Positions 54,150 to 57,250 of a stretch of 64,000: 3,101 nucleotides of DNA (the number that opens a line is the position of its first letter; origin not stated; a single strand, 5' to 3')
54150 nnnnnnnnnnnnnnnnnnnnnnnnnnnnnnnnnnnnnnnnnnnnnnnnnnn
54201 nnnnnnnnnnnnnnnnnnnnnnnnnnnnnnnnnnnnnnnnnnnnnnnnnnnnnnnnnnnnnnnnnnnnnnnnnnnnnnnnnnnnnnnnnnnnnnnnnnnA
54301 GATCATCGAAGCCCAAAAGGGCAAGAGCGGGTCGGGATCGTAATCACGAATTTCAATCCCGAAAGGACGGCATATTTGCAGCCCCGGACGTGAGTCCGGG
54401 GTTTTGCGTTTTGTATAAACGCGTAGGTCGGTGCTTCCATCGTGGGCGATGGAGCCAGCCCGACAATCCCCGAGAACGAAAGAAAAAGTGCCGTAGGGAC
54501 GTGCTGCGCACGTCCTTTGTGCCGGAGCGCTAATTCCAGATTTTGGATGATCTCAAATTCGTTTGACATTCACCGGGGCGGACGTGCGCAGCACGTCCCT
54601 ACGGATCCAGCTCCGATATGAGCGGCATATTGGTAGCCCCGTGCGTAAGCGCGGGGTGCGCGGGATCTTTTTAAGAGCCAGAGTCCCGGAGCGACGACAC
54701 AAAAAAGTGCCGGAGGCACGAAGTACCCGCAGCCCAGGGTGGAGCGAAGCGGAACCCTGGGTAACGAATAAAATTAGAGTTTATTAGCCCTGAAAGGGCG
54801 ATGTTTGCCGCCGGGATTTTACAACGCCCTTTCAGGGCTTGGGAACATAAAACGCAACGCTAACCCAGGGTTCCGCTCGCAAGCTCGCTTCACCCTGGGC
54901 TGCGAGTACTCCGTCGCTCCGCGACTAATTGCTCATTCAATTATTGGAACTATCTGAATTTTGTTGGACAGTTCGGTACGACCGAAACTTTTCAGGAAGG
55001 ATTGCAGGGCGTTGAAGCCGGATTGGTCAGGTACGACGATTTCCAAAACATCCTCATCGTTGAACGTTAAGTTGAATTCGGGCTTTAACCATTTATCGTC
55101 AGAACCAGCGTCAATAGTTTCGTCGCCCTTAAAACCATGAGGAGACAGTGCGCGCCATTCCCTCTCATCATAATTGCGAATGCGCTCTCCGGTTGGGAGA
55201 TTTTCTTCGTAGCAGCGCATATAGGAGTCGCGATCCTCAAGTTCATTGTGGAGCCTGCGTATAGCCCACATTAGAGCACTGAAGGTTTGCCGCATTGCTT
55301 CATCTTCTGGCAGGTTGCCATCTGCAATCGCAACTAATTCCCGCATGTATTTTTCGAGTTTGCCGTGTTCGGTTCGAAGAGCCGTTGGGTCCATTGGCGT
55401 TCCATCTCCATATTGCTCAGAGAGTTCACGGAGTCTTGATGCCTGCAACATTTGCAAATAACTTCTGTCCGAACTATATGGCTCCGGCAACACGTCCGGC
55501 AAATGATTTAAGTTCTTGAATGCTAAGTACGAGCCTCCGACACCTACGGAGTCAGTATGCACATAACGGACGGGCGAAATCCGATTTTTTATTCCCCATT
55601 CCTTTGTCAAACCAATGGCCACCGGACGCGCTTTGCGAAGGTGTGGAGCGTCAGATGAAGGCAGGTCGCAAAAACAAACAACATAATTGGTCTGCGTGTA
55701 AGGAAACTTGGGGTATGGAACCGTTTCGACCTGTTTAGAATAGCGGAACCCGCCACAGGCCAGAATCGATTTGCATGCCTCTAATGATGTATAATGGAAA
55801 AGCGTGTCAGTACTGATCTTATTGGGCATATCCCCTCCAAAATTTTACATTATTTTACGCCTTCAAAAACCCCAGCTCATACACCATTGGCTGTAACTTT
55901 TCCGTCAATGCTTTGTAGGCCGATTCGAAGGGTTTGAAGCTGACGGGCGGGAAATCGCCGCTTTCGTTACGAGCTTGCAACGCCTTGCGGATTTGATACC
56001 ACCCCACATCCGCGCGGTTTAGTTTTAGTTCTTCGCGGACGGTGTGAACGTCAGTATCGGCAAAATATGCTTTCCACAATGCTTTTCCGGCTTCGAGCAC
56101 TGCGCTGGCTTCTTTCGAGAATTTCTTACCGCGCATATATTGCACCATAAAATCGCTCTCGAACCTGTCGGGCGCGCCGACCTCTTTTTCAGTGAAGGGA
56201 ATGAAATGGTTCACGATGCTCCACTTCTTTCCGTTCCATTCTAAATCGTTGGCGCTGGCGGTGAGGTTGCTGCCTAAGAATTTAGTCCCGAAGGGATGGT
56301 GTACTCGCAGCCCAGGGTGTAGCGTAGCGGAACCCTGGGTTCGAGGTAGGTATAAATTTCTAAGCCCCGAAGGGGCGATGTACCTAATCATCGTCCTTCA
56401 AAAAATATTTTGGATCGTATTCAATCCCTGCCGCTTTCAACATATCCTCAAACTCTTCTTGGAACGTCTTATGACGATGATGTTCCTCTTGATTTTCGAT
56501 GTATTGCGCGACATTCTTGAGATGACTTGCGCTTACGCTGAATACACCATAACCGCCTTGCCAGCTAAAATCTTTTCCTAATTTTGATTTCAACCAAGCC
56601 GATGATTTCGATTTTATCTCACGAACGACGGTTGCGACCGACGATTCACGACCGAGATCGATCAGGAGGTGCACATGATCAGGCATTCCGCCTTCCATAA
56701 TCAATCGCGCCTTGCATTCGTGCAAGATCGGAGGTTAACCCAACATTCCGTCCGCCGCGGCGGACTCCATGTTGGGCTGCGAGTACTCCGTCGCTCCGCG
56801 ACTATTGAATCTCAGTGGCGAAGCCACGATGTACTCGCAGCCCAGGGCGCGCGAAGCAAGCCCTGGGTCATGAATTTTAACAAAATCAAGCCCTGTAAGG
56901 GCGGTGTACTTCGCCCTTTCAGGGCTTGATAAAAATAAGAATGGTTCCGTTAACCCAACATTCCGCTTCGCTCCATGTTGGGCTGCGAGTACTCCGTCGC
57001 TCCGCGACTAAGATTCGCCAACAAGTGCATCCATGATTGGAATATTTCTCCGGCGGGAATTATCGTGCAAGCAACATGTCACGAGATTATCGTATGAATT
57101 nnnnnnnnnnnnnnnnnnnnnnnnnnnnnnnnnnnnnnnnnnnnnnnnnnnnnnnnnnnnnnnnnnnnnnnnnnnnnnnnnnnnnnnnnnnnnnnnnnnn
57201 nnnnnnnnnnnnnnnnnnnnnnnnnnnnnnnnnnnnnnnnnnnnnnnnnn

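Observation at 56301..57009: IS200/IS605-like element with an N-truncated HuH transposase plus tnpA-less MITE copies that sit at gene 3' ends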

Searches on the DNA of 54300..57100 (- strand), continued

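Call 31: search_with_rna_model(model_id=R1, sources=[L017, L018, L019, L020, L021, L022, L023, L024, L025, L026, L027, L028, L029, L030, L031, L032, L033, L034, L035, L036, L037, L038, L039, L040, L041, L042, L043, L044, L045, L046, L047, L048, L049, L050, L051, L052, L053, L054, L055, L056, L057, L058, L059, L060, L061, L062, L063, L064, L065, L066, L067, L068, L069, L070, L071, L072, L073, L074, L075, L076, L077, L078, L079, L080, L081, L082, L083, L084], max_evalue=0.1)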
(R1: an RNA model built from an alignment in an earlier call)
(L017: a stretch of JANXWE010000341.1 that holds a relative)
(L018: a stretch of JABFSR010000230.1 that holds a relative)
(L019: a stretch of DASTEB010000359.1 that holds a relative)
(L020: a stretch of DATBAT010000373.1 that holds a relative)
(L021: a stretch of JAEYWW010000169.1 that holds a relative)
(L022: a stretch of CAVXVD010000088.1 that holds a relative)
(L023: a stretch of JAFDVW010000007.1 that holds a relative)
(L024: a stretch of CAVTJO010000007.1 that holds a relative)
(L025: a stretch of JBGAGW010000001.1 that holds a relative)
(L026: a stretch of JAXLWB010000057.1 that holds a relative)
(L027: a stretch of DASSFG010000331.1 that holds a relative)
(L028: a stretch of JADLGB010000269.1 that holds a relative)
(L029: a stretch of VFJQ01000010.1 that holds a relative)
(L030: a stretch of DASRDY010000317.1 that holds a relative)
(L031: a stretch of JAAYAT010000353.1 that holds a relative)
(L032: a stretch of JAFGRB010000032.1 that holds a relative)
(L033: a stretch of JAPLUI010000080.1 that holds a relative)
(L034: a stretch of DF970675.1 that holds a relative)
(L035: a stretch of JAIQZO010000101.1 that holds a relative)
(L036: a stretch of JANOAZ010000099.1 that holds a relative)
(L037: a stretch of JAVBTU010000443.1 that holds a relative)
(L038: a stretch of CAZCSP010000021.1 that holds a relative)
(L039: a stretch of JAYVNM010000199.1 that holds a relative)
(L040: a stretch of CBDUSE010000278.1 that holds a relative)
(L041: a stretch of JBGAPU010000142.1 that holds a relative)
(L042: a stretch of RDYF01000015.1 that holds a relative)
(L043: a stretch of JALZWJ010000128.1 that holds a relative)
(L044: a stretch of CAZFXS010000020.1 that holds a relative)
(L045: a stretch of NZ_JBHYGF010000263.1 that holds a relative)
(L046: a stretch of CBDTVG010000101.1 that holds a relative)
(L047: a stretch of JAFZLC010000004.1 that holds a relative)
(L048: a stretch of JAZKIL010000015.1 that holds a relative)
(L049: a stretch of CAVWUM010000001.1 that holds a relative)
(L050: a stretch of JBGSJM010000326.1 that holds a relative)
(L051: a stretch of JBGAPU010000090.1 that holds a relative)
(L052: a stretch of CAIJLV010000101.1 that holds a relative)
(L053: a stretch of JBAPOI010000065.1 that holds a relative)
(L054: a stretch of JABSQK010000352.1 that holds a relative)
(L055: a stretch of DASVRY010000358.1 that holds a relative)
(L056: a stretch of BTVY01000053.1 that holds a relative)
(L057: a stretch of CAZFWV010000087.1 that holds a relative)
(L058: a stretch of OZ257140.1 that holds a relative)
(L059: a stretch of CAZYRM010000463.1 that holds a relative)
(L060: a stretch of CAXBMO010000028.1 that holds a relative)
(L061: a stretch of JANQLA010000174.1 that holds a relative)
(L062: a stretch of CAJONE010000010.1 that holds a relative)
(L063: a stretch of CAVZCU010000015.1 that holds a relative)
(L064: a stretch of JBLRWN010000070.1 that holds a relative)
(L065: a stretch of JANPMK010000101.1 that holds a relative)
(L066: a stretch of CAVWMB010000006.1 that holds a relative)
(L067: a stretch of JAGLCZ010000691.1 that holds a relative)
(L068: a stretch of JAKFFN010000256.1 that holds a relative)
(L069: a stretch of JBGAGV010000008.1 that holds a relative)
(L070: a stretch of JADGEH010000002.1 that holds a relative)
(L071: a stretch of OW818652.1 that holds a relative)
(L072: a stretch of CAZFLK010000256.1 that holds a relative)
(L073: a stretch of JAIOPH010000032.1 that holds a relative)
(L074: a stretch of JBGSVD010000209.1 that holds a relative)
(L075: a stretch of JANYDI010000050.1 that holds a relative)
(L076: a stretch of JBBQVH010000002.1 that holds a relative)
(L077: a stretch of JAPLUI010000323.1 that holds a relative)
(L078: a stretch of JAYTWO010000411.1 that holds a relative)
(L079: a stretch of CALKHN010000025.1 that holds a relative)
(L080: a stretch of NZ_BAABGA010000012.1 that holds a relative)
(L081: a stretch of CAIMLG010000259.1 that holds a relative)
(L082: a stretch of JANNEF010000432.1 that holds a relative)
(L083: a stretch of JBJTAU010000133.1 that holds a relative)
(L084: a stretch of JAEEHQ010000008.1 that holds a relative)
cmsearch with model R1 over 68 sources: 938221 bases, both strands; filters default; matches with E-value up to 0.1: 50.
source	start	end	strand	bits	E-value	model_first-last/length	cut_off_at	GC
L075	1625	1672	-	46.4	7.1e-10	1-54/54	no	0.65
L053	856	903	+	45.5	1.3e-09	1-54/54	no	0.69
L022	3713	3760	-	44.1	3e-09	1-54/54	no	0.67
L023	10490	10537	+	43.3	4.9e-09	1-54/54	no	0.69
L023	10757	10804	+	43.3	4.9e-09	1-54/54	no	0.69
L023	9410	9457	+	43.2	5.4e-09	1-54/54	no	0.71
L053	1597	1644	+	41.4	1.6e-08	1-54/54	no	0.67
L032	8335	8381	-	41.1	2e-08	1-54/54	no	0.64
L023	10889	10936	+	40.1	3.7e-08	1-54/54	no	0.75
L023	10823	10870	+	39.6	4.8e-08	1-54/54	no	0.69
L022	8398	8445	+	38.6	9.1e-08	1-54/54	no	0.67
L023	9610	9657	+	38.2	1.2e-07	1-54/54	no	0.67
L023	10691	10738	+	38.1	1.3e-07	1-54/54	no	0.69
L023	10624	10671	+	37.9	1.4e-07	1-54/54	no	0.71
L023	10557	10604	+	37.7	1.6e-07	1-54/54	no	0.71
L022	9258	9305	-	35.2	7.6e-07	1-54/54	no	0.71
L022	9476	9523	-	35.2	7.6e-07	1-54/54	no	0.71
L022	9694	9741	-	35.2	7.6e-07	1-54/54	no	0.71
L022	9912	9959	-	35.2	7.6e-07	1-54/54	no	0.71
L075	5552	5600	+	35.1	7.9e-07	1-54/54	no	0.65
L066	10492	10539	+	35.1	7.9e-07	1-54/54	no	0.67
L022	10466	10513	+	35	8.6e-07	1-54/54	no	0.69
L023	9477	9524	+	34.1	1.4e-06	1-54/54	no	0.69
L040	2172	2219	-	33.9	1.7e-06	1-54/54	no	0.71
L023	9544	9591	+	33.8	1.8e-06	1-54/54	no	0.67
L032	10502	10566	+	33.7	1.9e-06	1-54/54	no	0.71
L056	9816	9881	-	33.2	2.6e-06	1-54/54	no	0.68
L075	4967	5015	-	32.6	3.7e-06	1-54/54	no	0.67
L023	8048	8095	+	31.1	9.7e-06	1-54/54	no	0.67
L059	709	755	+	30.3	1.5e-05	1-54/54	no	0.72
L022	3619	3667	-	27.5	8.8e-05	1-54/54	no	0.63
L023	9896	9959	-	27.1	0.00011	1-54/54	no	0.64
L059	88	134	-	25.7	0.00026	1-54/54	no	0.74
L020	9897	9961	-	24.5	0.00056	1-54/54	no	0.63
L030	9904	9950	-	24.3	0.00062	1-54/54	no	0.55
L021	1723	1769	-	21.8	0.0031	1-54/54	no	0.66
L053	1015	1062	-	21.6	0.0035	1-54/54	no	0.73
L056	10876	10941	-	20.4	0.0073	1-54/54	no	0.65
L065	9828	9877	-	20.1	0.0087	1-54/54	no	0.52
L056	10539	10574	+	19.5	0.013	1-54/54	no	0.58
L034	9695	9758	-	18.9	0.018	1-54/54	no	0.61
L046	6341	6400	-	17.6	0.041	1-54/54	no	0.58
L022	2976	3023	-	17.5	0.044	1-54/54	no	0.65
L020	9014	9049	-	17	0.058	1-54/54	no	0.64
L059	160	179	-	17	0.058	34-53/54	no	0.75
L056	9368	9434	+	17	0.06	1-54/54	no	0.61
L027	2285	2331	-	16.8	0.066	1-54/54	no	0.68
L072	2806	2853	+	16.6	0.075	1-54/54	no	0.69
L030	10499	10545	+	16.4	0.083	1-54/54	no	0.57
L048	4380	4430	-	16.2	0.095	1-54/54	no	0.63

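Call 44: search_with_rna_model(model_id=R1, sources=[window, L001, L005, L006, L007, L008, L009, L010, L011, L012, L013, L014, L015, L016, L017, L018, L019, L020, L021, L022, L023, L024, L025, L026, L027, L028, L029, L030, L031, L032, L033, L034, L035, L036, L037, L038, L039, L040, L041, L042, L043, L044, L045, L046, L047, L048, L049, L050, L051, L052, L053, L054, L055, L056, L057, L058, L059, L060, L061, L062, L063, L064, L065, L066, L067, L068, L069, L070, L071, L072, L073, L074, L075, L076, L077, L078, L079, L080, L081, L082, L083, L084], max_evalue=0.001, make_alignment=true)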
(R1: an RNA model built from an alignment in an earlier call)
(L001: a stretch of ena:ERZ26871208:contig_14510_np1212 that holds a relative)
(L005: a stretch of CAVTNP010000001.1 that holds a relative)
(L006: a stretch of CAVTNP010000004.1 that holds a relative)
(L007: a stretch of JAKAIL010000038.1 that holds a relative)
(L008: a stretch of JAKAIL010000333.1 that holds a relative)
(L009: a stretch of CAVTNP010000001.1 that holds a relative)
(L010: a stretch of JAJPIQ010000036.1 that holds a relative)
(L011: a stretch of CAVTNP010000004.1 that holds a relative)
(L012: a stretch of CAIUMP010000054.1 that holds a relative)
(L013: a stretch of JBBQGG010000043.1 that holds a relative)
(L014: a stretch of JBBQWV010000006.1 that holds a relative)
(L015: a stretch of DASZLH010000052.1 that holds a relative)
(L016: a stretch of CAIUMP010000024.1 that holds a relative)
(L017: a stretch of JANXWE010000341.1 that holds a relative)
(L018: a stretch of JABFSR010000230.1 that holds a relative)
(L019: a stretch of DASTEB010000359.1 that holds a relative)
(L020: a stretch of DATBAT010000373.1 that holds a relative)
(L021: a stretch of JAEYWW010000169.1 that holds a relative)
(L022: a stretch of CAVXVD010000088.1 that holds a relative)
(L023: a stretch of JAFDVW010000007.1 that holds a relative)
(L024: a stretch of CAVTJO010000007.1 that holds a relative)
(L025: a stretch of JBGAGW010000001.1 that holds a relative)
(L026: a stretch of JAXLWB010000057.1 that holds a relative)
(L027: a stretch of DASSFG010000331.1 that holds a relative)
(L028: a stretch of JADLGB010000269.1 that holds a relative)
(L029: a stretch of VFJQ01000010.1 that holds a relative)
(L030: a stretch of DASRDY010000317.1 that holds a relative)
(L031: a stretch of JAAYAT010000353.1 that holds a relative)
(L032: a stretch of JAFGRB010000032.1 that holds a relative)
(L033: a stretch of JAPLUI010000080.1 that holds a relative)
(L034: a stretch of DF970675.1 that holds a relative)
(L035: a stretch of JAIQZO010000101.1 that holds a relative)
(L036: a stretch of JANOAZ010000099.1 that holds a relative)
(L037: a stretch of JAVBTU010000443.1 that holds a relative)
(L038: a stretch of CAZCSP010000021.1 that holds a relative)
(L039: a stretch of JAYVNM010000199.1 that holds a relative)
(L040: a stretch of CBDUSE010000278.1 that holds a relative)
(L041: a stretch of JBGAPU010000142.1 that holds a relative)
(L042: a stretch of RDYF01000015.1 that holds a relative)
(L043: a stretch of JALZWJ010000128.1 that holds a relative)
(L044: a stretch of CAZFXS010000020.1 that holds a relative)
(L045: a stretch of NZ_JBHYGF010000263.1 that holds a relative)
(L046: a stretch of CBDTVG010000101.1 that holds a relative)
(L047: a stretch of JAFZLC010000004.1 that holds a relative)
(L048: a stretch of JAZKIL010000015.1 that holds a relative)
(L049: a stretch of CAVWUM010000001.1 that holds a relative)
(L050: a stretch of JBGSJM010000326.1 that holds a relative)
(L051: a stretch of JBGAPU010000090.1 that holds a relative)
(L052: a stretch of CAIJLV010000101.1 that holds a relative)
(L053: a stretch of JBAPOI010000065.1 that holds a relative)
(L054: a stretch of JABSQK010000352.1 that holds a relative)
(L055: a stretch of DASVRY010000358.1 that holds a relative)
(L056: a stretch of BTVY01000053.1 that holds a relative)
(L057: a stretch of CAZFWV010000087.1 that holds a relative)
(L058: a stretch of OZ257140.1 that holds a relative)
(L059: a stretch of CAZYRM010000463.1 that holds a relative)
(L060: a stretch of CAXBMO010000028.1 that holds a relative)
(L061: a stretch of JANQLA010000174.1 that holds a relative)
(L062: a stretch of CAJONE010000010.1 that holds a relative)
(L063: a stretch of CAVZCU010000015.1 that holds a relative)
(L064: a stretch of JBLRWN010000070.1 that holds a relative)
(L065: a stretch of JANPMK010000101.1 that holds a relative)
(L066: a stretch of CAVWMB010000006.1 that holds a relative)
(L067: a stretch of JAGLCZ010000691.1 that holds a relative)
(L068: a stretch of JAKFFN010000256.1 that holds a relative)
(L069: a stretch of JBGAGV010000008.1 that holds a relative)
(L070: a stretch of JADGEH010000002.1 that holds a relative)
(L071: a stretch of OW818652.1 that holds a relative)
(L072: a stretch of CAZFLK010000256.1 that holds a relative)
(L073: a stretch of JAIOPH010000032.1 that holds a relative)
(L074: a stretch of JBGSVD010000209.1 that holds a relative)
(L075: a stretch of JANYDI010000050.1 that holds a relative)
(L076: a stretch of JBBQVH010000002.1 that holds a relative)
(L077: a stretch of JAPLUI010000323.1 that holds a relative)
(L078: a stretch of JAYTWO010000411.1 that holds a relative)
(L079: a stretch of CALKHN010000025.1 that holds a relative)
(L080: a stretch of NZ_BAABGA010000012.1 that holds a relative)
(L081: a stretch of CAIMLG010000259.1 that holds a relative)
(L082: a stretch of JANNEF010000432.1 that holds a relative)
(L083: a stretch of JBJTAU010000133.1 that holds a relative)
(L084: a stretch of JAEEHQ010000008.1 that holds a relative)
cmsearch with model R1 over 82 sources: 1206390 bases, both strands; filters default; matches with E-value up to 0.001: 96.
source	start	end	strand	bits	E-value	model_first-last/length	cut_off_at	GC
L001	10499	10556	+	72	1.2e-16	1-54/54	no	0.64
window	54862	54926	+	69.8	4.8e-16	1-54/54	no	0.66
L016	10502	10559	+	69.7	5.3e-16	1-54/54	no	0.62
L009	10502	10559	+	69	7.7e-16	1-54/54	no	0.66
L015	1361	1418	+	68.9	8.6e-16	1-54/54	no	0.62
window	56284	56341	-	68.1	1.4e-15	1-54/54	no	0.62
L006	9900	9957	-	67.6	1.8e-15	1-54/54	no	0.62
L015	755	812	-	67.4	2.1e-15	1-54/54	no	0.66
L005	11580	11644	-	67.3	2.3e-15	1-54/54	no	0.66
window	56952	57009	+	66.7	3.2e-15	1-54/54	no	0.6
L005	9898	9955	-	66.2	4.6e-15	1-54/54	no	0.59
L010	9895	9952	-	66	5.1e-15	1-54/54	no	0.64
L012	1102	1159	+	65.6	6.3e-15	1-54/54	no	0.67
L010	10502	10574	+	65.3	7.6e-15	1-54/54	no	0.67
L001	13290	13338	+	65.3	7.7e-15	1-54/54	no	0.61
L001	9899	9956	-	64.8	1e-14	1-54/54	no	0.6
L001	13195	13243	+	63.9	1.9e-14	1-54/54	no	0.57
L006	10499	10556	+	63.5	2.4e-14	1-54/54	no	0.57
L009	13580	13637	+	63.4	2.5e-14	1-54/54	no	0.62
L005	11744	11801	+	62.8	3.6e-14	1-54/54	no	0.64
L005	10499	10556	+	62.8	3.7e-14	1-54/54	no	0.59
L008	689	746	+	62.2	5.4e-14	1-54/54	no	0.59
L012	363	438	-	62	6.2e-14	1-54/54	no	0.67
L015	2999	3063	-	61.3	9.1e-14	1-54/54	no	0.66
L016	12924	12981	+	61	1.1e-13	1-54/54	no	0.67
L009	9880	9955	-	60.4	1.6e-13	1-54/54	no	0.68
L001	12802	12850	+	60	2.1e-13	1-54/54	no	0.65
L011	10499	10571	+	59.5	2.8e-13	1-54/54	no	0.66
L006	11732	11780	+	57.6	8.9e-13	1-54/54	no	0.65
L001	12858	12946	-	57.5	9.6e-13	1-54/54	no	0.66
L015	3143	3200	+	57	1.3e-12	1-54/54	no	0.64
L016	9875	9950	-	56.6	1.7e-12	1-54/54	no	0.67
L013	11732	11789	+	56.5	1.8e-12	1-54/54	no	0.53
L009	13408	13482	-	55.3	3.8e-12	1-54/54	no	0.65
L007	712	778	+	54.4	6.8e-12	1-54/54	no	0.61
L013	10502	10559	+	52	3e-11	1-54/54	no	0.55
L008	755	810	-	50.3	8.2e-11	1-54/54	no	0.77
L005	8417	8465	-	48.9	2e-10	1-54/54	no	0.69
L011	13761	13835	-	48.5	2.6e-10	1-54/54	no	0.68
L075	1625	1672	-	46.4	9.2e-10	1-54/54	no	0.65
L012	1172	1229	-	46.4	9.4e-10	1-54/54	no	0.62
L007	787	842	-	45.9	1.2e-09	1-54/54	no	0.75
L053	856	903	+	45.5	1.6e-09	1-54/54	no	0.69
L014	9907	9954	-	45.4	1.7e-09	1-54/54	no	0.52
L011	13957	14055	+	45.1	2e-09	1-54/54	no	0.66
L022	3713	3760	-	44.1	3.8e-09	1-54/54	no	0.67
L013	9909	9956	-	43.4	6e-09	1-54/54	no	0.62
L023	10490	10537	+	43.3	6.3e-09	1-54/54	no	0.69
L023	10757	10804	+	43.3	6.3e-09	1-54/54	no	0.69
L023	9410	9457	+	43.2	7e-09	1-54/54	no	0.71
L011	9880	9955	-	43.1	7.3e-09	1-54/54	no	0.64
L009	10570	10654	-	42.7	9.4e-09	1-54/54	no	0.72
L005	11869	11917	+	41.6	1.9e-08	1-54/54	no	0.73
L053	1597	1644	+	41.4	2.1e-08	1-54/54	no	0.67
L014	10502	10559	+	41.3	2.1e-08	1-54/54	no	0.57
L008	2002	2040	-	41.2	2.4e-08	1-54/54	no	0.72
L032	8335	8381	-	41.1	2.5e-08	1-54/54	no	0.64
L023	10889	10936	+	40.1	4.8e-08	1-54/54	no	0.75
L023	10823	10870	+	39.6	6.1e-08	1-54/54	no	0.69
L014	10581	10638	+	38.9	9.7e-08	1-54/54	no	0.55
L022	8398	8445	+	38.6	1.2e-07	1-54/54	no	0.67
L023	9610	9657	+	38.2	1.5e-07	1-54/54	no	0.67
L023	10691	10738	+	38.1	1.6e-07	1-54/54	no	0.69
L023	10624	10671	+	37.9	1.8e-07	1-54/54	no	0.71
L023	10557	10604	+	37.7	2e-07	1-54/54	no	0.71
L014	10660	10718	+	35.4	8.7e-07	1-54/54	no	0.58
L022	9258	9305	-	35.2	9.7e-07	1-54/54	no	0.71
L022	9476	9523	-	35.2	9.7e-07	1-54/54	no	0.71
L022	9694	9741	-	35.2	9.7e-07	1-54/54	no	0.71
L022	9912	9959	-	35.2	9.7e-07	1-54/54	no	0.71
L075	5552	5600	+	35.1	1e-06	1-54/54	no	0.65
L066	10492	10539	+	35.1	1e-06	1-54/54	no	0.67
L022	10466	10513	+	35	1.1e-06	1-54/54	no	0.69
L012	961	1031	-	34.5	1.5e-06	1-54/54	no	0.54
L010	13677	13725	+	34.2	1.8e-06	1-54/54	no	0.57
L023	9477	9524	+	34.1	1.9e-06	1-54/54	no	0.69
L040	2172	2219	-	33.9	2.2e-06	1-54/54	no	0.71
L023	9544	9591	+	33.8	2.3e-06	1-54/54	no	0.67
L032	10502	10566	+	33.7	2.5e-06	1-54/54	no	0.71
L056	9816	9881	-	33.2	3.3e-06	1-54/54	no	0.68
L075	4967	5015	-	32.6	4.7e-06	1-54/54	no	0.67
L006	11938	11995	+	31.7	8.4e-06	1-54/54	no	0.59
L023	8048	8095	+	31.1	1.2e-05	1-54/54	no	0.67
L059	709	755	+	30.3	2e-05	1-54/54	no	0.72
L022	3619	3667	-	27.5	0.00011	1-54/54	no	0.63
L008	109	144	-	27.5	0.00011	1-54/54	no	0.64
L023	9896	9959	-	27.1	0.00014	1-54/54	no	0.64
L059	88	134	-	25.7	0.00034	1-54/54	no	0.74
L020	9897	9961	-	24.5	0.00072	1-54/54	no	0.63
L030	9904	9950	-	24.3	0.0008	1-54/54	no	0.55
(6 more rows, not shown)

Alignment A3: 96 matches aligned to the model, 144 columns, each read 5' to 3' on its own strand. Consensus structure (alignment columns), stored with it:
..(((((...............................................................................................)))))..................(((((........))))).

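Call 45: build_rna_model(alignment_id=A3)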
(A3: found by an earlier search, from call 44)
Model R2 built from alignment A3 (96 sequences, 144 columns); structure: stored with the alignment.
model positions 56; base pairs 10; branch points 1; effective number of sequences 14.92; information 0.994 bits per position. Calibrated on 0.2 Mb of random sequence (short: E-values are rough).
structure used (alignment columns):
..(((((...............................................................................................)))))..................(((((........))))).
